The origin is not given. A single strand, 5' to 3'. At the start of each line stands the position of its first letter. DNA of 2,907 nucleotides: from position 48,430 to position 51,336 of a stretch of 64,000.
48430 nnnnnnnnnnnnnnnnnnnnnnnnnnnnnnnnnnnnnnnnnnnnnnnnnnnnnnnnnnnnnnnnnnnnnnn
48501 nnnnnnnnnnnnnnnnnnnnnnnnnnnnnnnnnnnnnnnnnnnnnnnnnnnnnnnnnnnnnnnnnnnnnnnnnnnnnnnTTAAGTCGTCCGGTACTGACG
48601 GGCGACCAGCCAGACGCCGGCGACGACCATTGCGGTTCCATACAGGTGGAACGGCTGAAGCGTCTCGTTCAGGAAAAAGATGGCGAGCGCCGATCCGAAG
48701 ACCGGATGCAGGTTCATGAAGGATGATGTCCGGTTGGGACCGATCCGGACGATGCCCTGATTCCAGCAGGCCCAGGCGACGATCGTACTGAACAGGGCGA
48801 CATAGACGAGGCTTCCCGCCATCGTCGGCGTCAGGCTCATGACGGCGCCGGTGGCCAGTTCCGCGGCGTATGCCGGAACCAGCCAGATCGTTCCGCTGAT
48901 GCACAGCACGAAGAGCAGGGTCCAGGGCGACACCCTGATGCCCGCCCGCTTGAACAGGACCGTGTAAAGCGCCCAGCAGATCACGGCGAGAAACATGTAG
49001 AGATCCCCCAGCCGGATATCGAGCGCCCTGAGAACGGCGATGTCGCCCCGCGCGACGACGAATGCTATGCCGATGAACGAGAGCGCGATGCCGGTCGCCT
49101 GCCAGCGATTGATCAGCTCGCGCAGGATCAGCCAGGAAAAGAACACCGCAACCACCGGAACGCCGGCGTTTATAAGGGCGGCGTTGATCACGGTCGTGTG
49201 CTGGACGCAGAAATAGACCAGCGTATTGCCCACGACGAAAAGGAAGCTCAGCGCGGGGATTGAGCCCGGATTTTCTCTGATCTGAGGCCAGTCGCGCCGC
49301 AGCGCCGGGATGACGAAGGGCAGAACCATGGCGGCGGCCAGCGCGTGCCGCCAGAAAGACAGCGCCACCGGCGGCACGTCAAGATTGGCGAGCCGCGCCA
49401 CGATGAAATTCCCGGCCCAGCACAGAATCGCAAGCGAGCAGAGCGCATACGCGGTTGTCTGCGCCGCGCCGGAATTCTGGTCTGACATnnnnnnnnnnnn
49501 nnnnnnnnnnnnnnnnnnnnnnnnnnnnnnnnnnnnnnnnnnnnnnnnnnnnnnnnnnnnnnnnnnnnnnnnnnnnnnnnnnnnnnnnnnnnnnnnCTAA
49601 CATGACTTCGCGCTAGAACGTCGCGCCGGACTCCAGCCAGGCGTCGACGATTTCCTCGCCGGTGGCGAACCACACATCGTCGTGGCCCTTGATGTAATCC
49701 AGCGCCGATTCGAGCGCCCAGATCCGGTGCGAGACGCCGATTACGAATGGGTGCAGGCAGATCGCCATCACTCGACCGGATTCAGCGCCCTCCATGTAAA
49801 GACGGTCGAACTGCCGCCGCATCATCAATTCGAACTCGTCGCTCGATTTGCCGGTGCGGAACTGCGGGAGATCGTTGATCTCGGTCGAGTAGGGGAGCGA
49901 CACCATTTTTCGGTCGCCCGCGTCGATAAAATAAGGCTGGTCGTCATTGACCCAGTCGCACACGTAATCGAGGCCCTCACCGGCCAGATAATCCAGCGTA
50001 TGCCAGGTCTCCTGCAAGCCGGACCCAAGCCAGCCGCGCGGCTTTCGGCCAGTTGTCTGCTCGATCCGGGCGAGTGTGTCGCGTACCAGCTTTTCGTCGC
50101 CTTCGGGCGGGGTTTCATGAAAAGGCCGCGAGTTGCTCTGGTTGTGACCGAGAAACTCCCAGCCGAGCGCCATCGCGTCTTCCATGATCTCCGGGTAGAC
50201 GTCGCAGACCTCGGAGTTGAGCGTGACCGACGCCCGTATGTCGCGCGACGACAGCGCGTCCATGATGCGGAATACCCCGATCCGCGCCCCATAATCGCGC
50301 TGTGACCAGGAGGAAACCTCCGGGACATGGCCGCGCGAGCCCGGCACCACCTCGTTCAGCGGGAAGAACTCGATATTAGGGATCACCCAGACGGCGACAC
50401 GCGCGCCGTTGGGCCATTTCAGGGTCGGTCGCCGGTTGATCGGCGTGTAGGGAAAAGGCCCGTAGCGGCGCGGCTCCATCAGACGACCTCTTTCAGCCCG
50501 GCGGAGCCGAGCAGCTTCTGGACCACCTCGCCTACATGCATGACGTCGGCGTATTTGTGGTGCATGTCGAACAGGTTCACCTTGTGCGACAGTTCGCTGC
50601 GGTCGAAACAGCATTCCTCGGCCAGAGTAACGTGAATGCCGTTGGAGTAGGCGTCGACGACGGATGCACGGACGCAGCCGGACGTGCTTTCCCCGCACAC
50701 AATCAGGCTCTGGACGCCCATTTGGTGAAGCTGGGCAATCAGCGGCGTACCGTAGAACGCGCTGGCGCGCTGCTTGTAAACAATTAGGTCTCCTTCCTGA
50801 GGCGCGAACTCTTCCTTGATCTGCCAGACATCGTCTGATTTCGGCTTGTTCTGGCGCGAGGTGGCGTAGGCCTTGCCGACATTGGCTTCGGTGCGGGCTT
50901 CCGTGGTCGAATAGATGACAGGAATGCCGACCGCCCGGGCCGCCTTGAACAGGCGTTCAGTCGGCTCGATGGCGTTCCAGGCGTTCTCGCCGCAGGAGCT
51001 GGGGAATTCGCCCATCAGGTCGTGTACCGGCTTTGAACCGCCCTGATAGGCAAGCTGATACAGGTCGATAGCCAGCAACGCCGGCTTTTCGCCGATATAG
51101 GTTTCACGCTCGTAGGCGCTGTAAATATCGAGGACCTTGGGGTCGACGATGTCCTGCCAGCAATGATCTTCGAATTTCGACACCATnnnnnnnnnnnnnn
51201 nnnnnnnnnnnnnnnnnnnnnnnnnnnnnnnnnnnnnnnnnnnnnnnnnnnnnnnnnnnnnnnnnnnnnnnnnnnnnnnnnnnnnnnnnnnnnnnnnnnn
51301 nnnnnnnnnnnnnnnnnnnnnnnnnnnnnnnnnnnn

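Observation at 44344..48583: Three-gene nitrile-hydratase-family enzyme (split beta, Co-type alpha) in an operon with an orphan Mo-hydroxylase large subunit and a CMD-family protein, with no activator gene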

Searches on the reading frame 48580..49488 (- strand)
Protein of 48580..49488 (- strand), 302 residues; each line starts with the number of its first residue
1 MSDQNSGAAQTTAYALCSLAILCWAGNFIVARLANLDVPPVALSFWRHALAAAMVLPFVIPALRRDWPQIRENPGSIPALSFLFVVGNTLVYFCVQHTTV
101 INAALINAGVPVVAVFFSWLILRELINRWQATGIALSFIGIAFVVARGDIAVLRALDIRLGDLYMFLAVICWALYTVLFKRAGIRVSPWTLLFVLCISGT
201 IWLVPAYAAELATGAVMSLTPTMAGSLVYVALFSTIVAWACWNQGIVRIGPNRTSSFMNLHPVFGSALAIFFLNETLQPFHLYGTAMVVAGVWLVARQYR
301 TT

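Call 70: search_protein_families(library=pfam, proteins=[window:48580-49488:-], max_evalue=0.0001)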
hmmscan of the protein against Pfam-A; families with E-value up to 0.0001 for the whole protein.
window:48580-49488:- (302 aa): 1 family
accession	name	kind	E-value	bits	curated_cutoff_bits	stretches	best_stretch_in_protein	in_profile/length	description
PF00892.27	EamA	-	6.6e-44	149.9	28.2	2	160-296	2-134/135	EamA-like transporter family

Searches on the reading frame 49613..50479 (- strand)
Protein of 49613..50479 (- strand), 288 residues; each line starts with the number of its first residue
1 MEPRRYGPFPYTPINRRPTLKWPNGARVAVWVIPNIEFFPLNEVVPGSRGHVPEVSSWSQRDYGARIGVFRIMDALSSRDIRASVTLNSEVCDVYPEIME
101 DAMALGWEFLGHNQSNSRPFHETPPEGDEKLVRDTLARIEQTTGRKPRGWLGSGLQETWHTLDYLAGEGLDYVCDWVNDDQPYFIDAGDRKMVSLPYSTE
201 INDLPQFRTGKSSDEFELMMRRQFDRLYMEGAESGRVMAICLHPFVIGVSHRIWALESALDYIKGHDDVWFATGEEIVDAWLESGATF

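Call 30: search_protein_families(library=ncbifam, proteins=[window:49613-50479:-], max_evalue=0.001)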
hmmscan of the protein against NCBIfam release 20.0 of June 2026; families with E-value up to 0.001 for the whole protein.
window:49613-50479:- (288 aa): 1 family
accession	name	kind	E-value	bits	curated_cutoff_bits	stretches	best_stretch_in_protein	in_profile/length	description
TIGR03212.1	uraD_N-term-dom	equivalog_domain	4.4e-36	124.5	424.6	1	17-283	12-293/297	allantoinase PuuE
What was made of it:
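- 49613..50479 (-): PuuE/polysaccharide-deacetylase-like putative cyclic-amide hydrolase (288 aa). TIGR03212 allantoinase PuuE domain, 124 bits, below its cut-off (call 30).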

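Call 70: search_protein_families(library=pfam, proteins=[window:49613-50479:-], max_evalue=0.0001)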
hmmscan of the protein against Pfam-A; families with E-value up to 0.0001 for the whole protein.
window:49613-50479:- (288 aa): 0 families

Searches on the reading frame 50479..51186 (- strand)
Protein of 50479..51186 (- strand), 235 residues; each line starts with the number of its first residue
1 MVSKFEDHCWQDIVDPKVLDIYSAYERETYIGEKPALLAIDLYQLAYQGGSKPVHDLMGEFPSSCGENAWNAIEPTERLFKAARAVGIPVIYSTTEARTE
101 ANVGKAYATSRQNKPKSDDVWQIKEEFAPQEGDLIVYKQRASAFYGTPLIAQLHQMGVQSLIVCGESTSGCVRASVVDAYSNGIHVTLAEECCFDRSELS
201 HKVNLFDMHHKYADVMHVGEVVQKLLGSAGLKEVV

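Call 30: search_protein_families(library=ncbifam, proteins=[window:50479-51186:-], max_evalue=0.001)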
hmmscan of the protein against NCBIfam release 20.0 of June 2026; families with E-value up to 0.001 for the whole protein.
window:50479-51186:- (235 aa): 4 families
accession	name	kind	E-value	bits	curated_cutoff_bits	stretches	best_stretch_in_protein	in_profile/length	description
NF008517.0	PRK11440.1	equivalog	5.2e-16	59.1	195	1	69-224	30-187/188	hydrolase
NF050097.1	BiurAmidohydBiuH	equivalog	1.6e-12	47.4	370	1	101-202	95-195/221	biuret amidohydrolase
TIGR03614.1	RutB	equivalog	1.1e-11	44.8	377.95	1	121-222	114-216/226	pyrimidine utilization protein B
NF008623.0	PRK11609.1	equivalog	0.0004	20.2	174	1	147-194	132-179/213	bifunctional nicotinamidase/pyrazinamidase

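Call 44: search_solved_structures(query=window:50479-51186:-, max_evalue=0.001)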
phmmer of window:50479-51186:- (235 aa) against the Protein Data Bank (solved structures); distinct sequences matched with E-value up to 0.001: 43.
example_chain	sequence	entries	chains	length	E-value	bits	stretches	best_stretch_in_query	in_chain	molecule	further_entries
3ot4_A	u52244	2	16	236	1.1e-26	96.9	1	66-227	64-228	Putative isochorismatase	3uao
26st_A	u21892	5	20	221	7.4e-23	84.3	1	71-221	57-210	N-carbamoylsarcosine amidohydrolase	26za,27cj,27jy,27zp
1nba_A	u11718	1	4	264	8e-21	77.7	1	25-225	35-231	N-CARBAMOYLSARCOSINE AMIDOHYDROLASE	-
4l07_A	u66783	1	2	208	1.7e-19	73.4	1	121-227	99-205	Hydrolase, isochorismatase family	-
4l08_B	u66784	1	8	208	3e-18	69.2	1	121-227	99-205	Hydrolase, isochorismatase family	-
1j2r_A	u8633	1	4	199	3.1e-11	46.3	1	114-223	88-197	Hypothetical isochorismatase family protein yecD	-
3r77_A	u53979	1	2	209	2.2e-10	43.5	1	86-206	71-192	Probable isochorismatase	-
3mcw_A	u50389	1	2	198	3.5e-10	42.9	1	73-198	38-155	Putative hydrolase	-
3eef_A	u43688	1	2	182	1.3e-09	41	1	66-196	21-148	N-carbamoylsarcosine amidase related protein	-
6xix_A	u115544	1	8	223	2e-09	40.4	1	122-205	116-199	Cysteine hydrolase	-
1nf9_A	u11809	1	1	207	3e-09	39.8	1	121-221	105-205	phenazine biosynthesis protein phzD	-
1nf8_A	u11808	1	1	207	4.2e-09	39.3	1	122-221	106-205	phenazine biosynthesis protein phzD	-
6xjm_A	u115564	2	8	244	8.6e-09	38.3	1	113-202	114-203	Biuret hydrolase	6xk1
3irv_A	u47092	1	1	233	1.7e-08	37.3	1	71-181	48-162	CYSTEINE HYDROLASE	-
3hb7_A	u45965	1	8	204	2.6e-08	36.7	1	125-223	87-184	Isochorismatase hydrolase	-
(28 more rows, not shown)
